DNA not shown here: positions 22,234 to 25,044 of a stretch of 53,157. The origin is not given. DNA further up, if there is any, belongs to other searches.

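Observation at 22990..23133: The glycyl radical enzyme carries an internal ~48-residue insertion built like a pair of encapsulation peptides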

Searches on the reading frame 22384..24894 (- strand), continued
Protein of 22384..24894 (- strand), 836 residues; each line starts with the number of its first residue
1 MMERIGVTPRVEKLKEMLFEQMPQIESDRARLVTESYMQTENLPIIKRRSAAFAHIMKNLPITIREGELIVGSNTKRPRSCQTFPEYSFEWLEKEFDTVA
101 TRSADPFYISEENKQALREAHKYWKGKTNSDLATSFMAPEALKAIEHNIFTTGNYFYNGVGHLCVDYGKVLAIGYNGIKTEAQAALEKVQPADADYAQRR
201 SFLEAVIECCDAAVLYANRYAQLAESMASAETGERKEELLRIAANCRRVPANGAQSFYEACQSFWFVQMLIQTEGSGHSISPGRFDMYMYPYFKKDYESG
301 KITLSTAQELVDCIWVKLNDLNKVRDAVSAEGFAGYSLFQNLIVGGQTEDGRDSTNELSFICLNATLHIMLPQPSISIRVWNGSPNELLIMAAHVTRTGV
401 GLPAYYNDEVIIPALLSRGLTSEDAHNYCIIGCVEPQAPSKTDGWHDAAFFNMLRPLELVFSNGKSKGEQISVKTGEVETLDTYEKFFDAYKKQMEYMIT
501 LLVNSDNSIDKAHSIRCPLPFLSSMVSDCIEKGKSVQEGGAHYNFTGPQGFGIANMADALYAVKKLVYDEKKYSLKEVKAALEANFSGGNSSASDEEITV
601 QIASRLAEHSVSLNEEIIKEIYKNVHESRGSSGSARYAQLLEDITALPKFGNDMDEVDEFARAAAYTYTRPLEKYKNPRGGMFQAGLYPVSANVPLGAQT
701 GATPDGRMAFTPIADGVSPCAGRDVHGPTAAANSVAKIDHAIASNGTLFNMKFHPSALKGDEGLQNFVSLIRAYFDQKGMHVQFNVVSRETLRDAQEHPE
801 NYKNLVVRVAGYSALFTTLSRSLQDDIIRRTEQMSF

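Call 14: find_homologous_proteins(query=window:22384-24894:-, max_evalue=1e-50)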
Query window:22384-24894:- (836 aa): 8000 proteins with E <= 1e-50 among 8000 candidates; the best 120 are listed.
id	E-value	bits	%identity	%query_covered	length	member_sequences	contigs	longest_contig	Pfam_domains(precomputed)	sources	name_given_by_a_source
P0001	0.0e+0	1909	100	100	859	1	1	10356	PF02901.21,PF01228.27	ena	-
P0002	0.0e+0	1909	100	100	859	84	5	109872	PF02901.21,PF01228.27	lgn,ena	-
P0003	0.0e+0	1907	100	100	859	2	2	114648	PF02901.21,PF01228.27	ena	-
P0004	0.0e+0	1618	84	100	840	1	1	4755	PF02901.21,PF01228.27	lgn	-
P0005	0.0e+0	1617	83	100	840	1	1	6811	PF02901.21,PF01228.27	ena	-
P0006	0.0e+0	1615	83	100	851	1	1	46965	PF02901.21,PF01228.27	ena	-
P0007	0.0e+0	1614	84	100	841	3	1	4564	PF02901.21,PF01228.27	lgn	-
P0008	0.0e+0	1611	83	100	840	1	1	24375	PF02901.21,PF01228.27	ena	-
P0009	0.0e+0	1609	83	100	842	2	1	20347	PF02901.21,PF01228.27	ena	-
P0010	0.0e+0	1608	83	100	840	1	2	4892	PF02901.21,PF01228.27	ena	-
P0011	0.0e+0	1600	82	100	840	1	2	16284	PF02901.21,PF01228.27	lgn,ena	-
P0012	0.0e+0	1599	83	100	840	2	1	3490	PF02901.21,PF01228.27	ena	-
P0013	0.0e+0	1598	83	100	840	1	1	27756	PF02901.21,PF01228.27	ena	-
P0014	0.0e+0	1597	82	100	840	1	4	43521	PF02901.21,PF01228.27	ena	-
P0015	0.0e+0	1596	82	100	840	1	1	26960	PF02901.21,PF01228.27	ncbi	-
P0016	0.0e+0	1596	83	100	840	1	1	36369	PF02901.21,PF01228.27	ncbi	-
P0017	0.0e+0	1593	83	100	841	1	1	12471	PF02901.21,PF01228.27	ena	-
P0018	0.0e+0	1593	82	100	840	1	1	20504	PF02901.21,PF01228.27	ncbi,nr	ncbi:MAG: glycyl radical protein [Clostridia bacterium]|nr:glycyl radical protein [Clostridia bacter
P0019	0.0e+0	1590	82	100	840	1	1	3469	PF02901.21,PF01228.27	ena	-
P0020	0.0e+0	1579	82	100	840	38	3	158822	PF02901.21,PF01228.27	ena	-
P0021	0.0e+0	1573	80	100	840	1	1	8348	PF02901.21,PF01228.27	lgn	-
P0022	0.0e+0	1569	81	100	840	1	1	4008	PF02901.21,PF01228.27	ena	-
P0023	0.0e+0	1564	82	100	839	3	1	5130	PF02901.21,PF01228.27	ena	-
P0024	0.0e+0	1561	80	100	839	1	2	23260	PF02901.21,PF01228.27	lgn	-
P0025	0.0e+0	1560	80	100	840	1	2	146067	PF02901.21,PF01228.27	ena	-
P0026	0.0e+0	1560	81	100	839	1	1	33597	PF02901.21,PF01228.27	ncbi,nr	ncbi:MAG: glycyl radical protein [Clostridia bacterium]|nr:glycyl radical protein [Clostridia bacter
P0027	0.0e+0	1560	80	100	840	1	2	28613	PF02901.21,PF01228.27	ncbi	-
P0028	0.0e+0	1559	80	100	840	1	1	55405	PF02901.21,PF01228.27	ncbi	-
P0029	0.0e+0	1558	80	100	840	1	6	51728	PF02901.21,PF01228.27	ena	-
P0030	0.0e+0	1557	80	100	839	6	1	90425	PF02901.21,PF01228.27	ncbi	-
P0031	0.0e+0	1557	82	100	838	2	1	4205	PF02901.21,PF01228.27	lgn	-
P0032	0.0e+0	1556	79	100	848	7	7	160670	PF02901.21,PF01228.27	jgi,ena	-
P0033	0.0e+0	1556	80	100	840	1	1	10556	PF02901.21,PF01228.27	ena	-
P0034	0.0e+0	1556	80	100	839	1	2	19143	PF02901.21,PF01228.27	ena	-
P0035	0.0e+0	1553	80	100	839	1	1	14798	PF02901.21,PF01228.27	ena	-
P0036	0.0e+0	1549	80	100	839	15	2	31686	PF02901.21,PF01228.27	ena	-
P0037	0.0e+0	1548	80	100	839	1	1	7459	PF02901.21,PF01228.27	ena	-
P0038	0.0e+0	1548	81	100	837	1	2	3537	PF02901.21,PF01228.27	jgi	-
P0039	0.0e+0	1532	79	100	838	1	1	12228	PF02901.21,PF01228.27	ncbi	-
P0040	0.0e+0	1532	-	-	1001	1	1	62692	PF02901.21,PF01228.27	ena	-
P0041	0.0e+0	1522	79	100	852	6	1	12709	PF02901.21,PF01228.27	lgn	-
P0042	0.0e+0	1518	78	100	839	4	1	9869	PF02901.21,PF01228.27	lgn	-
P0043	0.0e+0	1494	76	100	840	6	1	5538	PF02901.21,PF01228.27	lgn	-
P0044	0.0e+0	1485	75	100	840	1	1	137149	PF02901.21,PF01228.27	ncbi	-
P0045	0.0e+0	1411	-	-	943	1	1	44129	PF02901.21,PF01228.27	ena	-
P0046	0.0e+0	1386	84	86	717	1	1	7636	PF02901.21,PF01228.27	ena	-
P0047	0.0e+0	1383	72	100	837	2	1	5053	PF02901.21,PF01228.27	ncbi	-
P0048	0.0e+0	1377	72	99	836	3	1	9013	PF02901.21,PF01228.27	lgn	-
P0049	0.0e+0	1375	72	99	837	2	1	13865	PF02901.21,PF01228.27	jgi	-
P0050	0.0e+0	1375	71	100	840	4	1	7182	PF02901.21,PF01228.27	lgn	-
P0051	0.0e+0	1375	71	100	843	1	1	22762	PF02901.21,PF01228.27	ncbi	-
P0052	0.0e+0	1374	71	100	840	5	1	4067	PF02901.21,PF01228.27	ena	-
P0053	0.0e+0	1374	71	99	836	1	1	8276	PF02901.21,PF01228.27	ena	-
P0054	0.0e+0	1371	71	100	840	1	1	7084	PF02901.21,PF01228.27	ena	-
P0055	0.0e+0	1371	71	100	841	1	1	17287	PF02901.21,PF01228.27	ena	-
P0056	0.0e+0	1370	72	100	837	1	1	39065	PF02901.21,PF01228.27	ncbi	-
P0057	0.0e+0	1369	71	99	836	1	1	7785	PF02901.21,PF01228.27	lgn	-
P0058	0.0e+0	1369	71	100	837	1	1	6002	PF02901.21,PF01228.27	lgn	-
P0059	0.0e+0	1368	71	100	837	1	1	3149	PF02901.21,PF01228.27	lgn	-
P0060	0.0e+0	1367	72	100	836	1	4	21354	PF02901.21,PF01228.27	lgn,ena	-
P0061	0.0e+0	1367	70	100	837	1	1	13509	PF02901.21,PF01228.27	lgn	-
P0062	0.0e+0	1366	71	100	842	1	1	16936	PF02901.21,PF01228.27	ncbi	-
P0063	0.0e+0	1365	71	100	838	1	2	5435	PF02901.21,PF01228.27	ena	-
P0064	0.0e+0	1365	72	100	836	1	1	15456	PF02901.21,PF01228.27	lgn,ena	-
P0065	0.0e+0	1365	69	100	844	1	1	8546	PF02901.21,PF01228.27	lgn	-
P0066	0.0e+0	1365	72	100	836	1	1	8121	PF02901.21,PF01228.27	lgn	-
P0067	0.0e+0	1364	70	100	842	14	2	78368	PF02901.21,PF01228.27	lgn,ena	-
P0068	0.0e+0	1364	72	100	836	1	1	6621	PF02901.21,PF01228.27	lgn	-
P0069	0.0e+0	1364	70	100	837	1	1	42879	PF02901.21,PF01228.27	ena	-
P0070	0.0e+0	1364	71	100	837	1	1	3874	PF02901.21,PF01228.27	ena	-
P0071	0.0e+0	1364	71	100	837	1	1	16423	PF02901.21,PF01228.27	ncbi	-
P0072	0.0e+0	1363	70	99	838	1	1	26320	PF02901.21,PF01228.27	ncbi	-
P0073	0.0e+0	1362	71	100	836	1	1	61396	PF02901.21,PF01228.27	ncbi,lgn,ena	-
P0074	0.0e+0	1362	70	100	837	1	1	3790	PF02901.21,PF01228.27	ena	-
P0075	0.0e+0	1360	69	100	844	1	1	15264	PF02901.21,PF01228.27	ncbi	-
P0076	0.0e+0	1360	70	100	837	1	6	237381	PF02901.21,PF01228.27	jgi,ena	-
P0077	0.0e+0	1360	71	100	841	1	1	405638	PF02901.21,PF01228.27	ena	-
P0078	0.0e+0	1359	70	100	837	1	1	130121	PF02901.21,PF01228.27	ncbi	-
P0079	0.0e+0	1359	-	-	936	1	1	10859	PF02901.21,PF01228.27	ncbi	-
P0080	0.0e+0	1359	71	99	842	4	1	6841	PF02901.21,PF01228.27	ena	-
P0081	0.0e+0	1359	70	100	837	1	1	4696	PF02901.21,PF01228.27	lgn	-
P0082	0.0e+0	1358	70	100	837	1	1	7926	PF02901.21,PF01228.27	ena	-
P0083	0.0e+0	1358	71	100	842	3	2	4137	PF02901.21,PF01228.27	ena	-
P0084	0.0e+0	1358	70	100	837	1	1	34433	PF02901.21,PF01228.27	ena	-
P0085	0.0e+0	1357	70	100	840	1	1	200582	PF02901.21,PF01228.27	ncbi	-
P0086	0.0e+0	1357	71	99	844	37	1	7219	PF02901.21,PF01228.27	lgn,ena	-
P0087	0.0e+0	1357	69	100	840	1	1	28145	PF02901.21,PF01228.27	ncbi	-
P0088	0.0e+0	1357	70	100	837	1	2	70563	PF02901.21,PF01228.27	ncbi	-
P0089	0.0e+0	1357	70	100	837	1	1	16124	PF02901.21,PF01228.27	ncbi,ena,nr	ncbi:MAG: glycyl radical protein [Clostridia bacterium]|nr:glycyl radical protein [Clostridia bacter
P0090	0.0e+0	1357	69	100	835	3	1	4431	PF02901.21,PF01228.27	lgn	-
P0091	0.0e+0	1357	70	100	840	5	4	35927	PF02901.21,PF01228.27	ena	-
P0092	0.0e+0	1357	71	100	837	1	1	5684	PF02901.21,PF01228.27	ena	-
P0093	0.0e+0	1356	70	100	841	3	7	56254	PF02901.21,PF01228.27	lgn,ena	-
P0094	0.0e+0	1356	70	100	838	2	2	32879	PF02901.21,PF01228.27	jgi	-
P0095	0.0e+0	1356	70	100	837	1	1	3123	PF02901.21,PF01228.27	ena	-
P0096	0.0e+0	1355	70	100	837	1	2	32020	PF02901.21,PF01228.27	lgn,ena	-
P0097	0.0e+0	1355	70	100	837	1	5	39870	PF02901.21,PF01228.27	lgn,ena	-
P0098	0.0e+0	1355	70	99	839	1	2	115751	PF02901.21,PF01228.27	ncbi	-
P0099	0.0e+0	1355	70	100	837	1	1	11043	PF02901.21,PF01228.27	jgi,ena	-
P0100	0.0e+0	1355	70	100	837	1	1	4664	PF02901.21,PF01228.27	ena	-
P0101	0.0e+0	1355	70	100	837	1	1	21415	PF02901.21,PF01228.27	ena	-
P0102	0.0e+0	1355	70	100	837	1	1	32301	PF02901.21,PF01228.27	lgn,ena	-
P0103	0.0e+0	1355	70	99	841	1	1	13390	PF02901.21,PF01228.27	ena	-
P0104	0.0e+0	1354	70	100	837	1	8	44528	PF02901.21,PF01228.27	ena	-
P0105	0.0e+0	1354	70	100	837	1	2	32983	PF02901.21,PF01228.27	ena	-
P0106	0.0e+0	1354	70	100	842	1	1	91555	PF02901.21,PF01228.27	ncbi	-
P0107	0.0e+0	1354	70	100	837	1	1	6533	PF02901.21,PF01228.27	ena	-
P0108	0.0e+0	1354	70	100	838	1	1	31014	PF02901.21,PF01228.27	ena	-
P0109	0.0e+0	1354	70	100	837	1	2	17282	PF02901.21,PF01228.27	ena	-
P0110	0.0e+0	1354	70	100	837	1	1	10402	PF02901.21,PF01228.27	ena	-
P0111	0.0e+0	1354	70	100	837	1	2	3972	PF02901.21,PF01228.27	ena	-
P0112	0.0e+0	1354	70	100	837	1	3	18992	PF02901.21,PF01228.27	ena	-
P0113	0.0e+0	1354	70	100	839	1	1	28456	PF02901.21,PF01228.27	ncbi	-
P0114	0.0e+0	1354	70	100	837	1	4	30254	PF02901.21,PF01228.27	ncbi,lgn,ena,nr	ncbi:MAG: glycyl radical protein [Clostridia bacterium]|nr:glycyl radical protein [Clostridia bacter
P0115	0.0e+0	1354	70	100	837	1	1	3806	PF02901.21,PF01228.27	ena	-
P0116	0.0e+0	1354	70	100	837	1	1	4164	PF02901.21,PF01228.27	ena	-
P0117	0.0e+0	1354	70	100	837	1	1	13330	PF02901.21,PF01228.27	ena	-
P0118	0.0e+0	1353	70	99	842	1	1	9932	PF02901.21,PF01228.27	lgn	-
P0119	0.0e+0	1353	70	100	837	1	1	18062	PF02901.21,PF01228.27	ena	-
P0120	0.0e+0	1353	70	100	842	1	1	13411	PF02901.21,PF01228.27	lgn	-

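Call 26: search_protein_representatives(protein=window:22384-24894:-)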
Query: 836 residues. Proteins with E-value up to 0.001 (for the whole library): 10945; up to 1e-10: 6226; up to 1e-30: 2593. The best 150 are listed.
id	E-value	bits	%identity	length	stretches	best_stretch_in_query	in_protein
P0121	0.0e+00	1025.3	56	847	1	8-833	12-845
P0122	1.6e-232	790.5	45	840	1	6-834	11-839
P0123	5.5e-213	726.0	46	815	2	23-588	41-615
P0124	8.3e-212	722.1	45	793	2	7-589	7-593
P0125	9.3e-207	705.4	43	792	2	10-588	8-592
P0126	3.0e-206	703.7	45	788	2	14-588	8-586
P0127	1.3e-202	691.7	44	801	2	9-590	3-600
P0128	1.5e-195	668.3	44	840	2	8-588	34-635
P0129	2.6e-195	667.5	66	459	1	371-836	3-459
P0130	2.3e-194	664.4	43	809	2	7-589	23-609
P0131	2.0e-192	658.0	42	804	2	10-588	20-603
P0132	1.8e-191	654.8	43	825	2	7-599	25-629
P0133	3.1e-189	647.4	43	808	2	7-591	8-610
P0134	4.3e-188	643.6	42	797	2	8-589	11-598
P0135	3.9e-186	637.2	42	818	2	6-592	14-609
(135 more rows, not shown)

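Call 31: find_related_loci(query=A2, collection=genome_contigs, flank=10000)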
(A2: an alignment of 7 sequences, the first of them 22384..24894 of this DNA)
Query A2 (836 aa) in genome_contigs; peptide patterns used: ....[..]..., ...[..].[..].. (x = any residue, [..] = any of these).
600 stretches matched a pattern (row limit reached: there are more); 592 encode a relative of the query (tblastn E <= 1e-3); the best 80 are kept; 80 distinct loci.
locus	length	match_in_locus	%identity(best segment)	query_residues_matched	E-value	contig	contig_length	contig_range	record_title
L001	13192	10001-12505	80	2-836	0e+0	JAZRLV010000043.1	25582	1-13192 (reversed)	MAG: Clostridia bacterium isolate T1900045429_YK20190120.MAGScoT_cleanbin_000031 SGB_7088_k141_1507031, whole genome sho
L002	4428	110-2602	77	2-833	0e+0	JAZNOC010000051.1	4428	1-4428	MAG: Clostridia bacterium isolate T1900044652_TS20190118.MAGScoT_cleanbin_000137 SGB_1446_k141_1807847, whole genome sho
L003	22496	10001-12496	77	2-833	0e+0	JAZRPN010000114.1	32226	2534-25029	MAG: Clostridia bacterium isolate T1900045376_YK20190066.MAGScoT_cleanbin_000010 SGB_6873_k141_764853, whole genome shot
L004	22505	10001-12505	71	4-836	0e+0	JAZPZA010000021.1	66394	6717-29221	MAG: Acutalibacteraceae bacterium isolate T1900044646_TS20190112.MAGScoT_cleanbin_000011 SGB_1365_k141_726471, whole gen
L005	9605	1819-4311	71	8-836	0e+0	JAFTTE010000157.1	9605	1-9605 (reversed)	MAG: Clostridia bacterium isolate RGIG4127 Roe_deer_Colon-1__c763976, whole genome shotgun sequence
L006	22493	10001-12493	70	2-833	0e+0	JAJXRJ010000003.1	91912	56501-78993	MAG: Oscillospiraceae bacterium isolate C9_6.fa NODE_74_length_91912_cov_8.417551, whole genome shotgun sequence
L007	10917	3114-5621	70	3-836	0e+0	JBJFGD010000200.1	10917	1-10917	MAG: Acutalibacteraceae bacterium isolate PUUB25_bin.044 NODE_4911_length_10917_cov_6.137636, whole genome shotgun seque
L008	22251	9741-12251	69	2-836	0e+0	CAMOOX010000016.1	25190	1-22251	MAG: uncultured Clostridia bacterium isolate SRR873608_bin.198_metaWRAP_v1.3_MAG genome assembly, contig: NODE_5202_leng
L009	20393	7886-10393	69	3-836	0e+0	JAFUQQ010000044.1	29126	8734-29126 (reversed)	MAG: Clostridia bacterium isolate RGIG4737 Roe_deer_Rectum.Co__c1223855, whole genome shotgun sequence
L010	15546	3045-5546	69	5-836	0e+0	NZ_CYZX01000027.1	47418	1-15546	Clostridium disporicum strain 2789STDY5834856, whole genome shotgun sequence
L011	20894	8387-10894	69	3-836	0e+0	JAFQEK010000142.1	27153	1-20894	MAG: Clostridia bacterium isolate RGIG1744 Goat_Cecum-3__c793120, whole genome shotgun sequence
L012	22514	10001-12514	68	5-833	0e+0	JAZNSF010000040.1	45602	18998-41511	MAG: Clostridia bacterium isolate T1900044810_TS20190276.MAGScoT_cleanbin_000018 SGB_2779_k141_624142, whole genome shot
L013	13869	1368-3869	69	5-836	0e+0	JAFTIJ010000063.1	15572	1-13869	MAG: Clostridia bacterium isolate RGIG3846 Roe_deer_Cecum-1__c221584, whole genome shotgun sequence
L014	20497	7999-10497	69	3-833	0e+0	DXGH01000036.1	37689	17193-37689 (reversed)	MAG TPA_asm: Candidatus Acetatifactor stercoripullorum isolate CHK195-6426 CHK195__C141563_L37689_SAMEA5754839, whole ge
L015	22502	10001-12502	68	2-836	0e+0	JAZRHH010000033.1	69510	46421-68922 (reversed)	MAG: Clostridia bacterium isolate T1900045484_YK20190178.MAGScoT_cleanbin_000010 SGB_7331_k141_2860829, whole genome sho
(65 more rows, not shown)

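Call 33: predict_structure(alignment_id=A1)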
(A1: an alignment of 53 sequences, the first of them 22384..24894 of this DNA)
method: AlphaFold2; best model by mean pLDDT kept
length: 836 residues; sequences in the alignment: 53
mean_pLDDT: 79.1   pTM: 0.81
mean pLDDT of the five models: 79.1, 78.0, 76.9, 72.8, 69.5
residues with pLDDT >= 90: 247; 70-90: 400; 50-70: 130; < 50: 59
segments of 3 or more residues with pLDDT < 50: 325-337, 588-592, 630-632, 690-723
pLDDT, mean of each block of 10 residues (from residue 1): 79 90 84 90 86 92 87 79 75 79 73 92 86 92 85 73 83 97 94 89 95 96 95 93 94 96 91 69 89 96 94 90 49 48 85 90 91 83 89 79 75 78 84 69 59 82 90 91 95 93 86 83 86 75 64 77 94 90 64 65 83 81 69 70 81 81 84 80 65 39 31 34 52 65 56 73 86 69 70 83 72 70 68 52
secondary structure, 60 per line:
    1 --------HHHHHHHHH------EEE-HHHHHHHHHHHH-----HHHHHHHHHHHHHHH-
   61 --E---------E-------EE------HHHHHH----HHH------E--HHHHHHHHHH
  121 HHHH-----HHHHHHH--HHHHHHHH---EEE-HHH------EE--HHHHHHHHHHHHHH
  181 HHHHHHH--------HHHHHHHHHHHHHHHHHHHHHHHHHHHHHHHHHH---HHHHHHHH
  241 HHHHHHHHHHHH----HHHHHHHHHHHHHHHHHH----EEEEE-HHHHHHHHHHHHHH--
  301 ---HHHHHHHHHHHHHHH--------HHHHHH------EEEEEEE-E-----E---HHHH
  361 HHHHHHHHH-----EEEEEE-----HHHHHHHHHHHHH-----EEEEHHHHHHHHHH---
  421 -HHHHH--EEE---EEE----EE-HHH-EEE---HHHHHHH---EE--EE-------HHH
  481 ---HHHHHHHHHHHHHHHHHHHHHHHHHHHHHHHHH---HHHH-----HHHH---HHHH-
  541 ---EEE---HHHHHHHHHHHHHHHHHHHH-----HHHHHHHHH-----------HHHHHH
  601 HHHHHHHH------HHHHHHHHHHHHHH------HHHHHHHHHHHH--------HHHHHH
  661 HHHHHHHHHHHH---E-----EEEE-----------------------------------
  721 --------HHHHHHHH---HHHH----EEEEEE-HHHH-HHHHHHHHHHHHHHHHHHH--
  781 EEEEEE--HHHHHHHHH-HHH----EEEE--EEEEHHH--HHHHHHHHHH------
elements in order (helices of 4 or more, strands of 3 or more residues): H9-17 E24-26 H28-39 H45-59 H89-94 H111-124 H130-136 H139-146 E150-152 H167-187 H196-229 H233-252 H257-274 E279-283 H285-298 H304-318 H327-332 E339-345 H357-369 E375-380 H386-398 E404-407 H408-417 H422-426 E429-431 E435-437 E449-451 H455-461 H484-516 H520-523 H529-532 H536-539 E544-546 H550-569 H575-583 H595-608 H615-628 H635-646 H655-672 E682-685 H729-736 H740-743 E748-753 H755-758 H760-778 E781-786 H789-797 E806-809 E812-815 H821-830
